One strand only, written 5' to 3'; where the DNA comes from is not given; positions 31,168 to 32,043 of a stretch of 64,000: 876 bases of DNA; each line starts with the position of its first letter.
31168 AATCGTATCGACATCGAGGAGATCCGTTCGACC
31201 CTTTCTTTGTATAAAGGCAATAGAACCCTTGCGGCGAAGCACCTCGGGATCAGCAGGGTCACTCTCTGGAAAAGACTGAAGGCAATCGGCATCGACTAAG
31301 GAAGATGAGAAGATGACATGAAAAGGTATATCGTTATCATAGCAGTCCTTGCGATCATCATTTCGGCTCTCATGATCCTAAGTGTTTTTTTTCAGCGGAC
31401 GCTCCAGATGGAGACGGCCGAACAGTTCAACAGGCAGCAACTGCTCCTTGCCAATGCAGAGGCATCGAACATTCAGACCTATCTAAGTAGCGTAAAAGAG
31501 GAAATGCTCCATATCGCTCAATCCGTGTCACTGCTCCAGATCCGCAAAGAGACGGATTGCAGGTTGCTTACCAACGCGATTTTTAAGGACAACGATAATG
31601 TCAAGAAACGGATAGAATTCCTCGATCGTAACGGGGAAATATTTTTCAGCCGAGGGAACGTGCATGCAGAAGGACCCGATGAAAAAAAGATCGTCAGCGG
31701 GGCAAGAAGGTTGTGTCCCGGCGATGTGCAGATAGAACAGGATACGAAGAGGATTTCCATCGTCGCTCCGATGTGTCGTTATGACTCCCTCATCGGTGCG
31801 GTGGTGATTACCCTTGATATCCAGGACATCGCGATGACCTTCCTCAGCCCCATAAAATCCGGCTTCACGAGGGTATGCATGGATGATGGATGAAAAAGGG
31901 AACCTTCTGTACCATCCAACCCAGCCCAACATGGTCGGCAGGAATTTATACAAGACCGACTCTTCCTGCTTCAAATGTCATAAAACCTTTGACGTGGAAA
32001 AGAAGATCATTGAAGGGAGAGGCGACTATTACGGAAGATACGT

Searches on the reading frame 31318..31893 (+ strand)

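Call 42: search_protein_families(library=pfam, proteins=[window:31318-31893:+])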
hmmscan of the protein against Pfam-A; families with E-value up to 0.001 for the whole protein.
window:31318-31893:+ (191 aa): 1 family
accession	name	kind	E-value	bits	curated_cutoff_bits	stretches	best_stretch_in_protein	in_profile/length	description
PF02743.24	dCache_1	-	1.9e-06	28.1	45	1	33-185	3-168/240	Cache domain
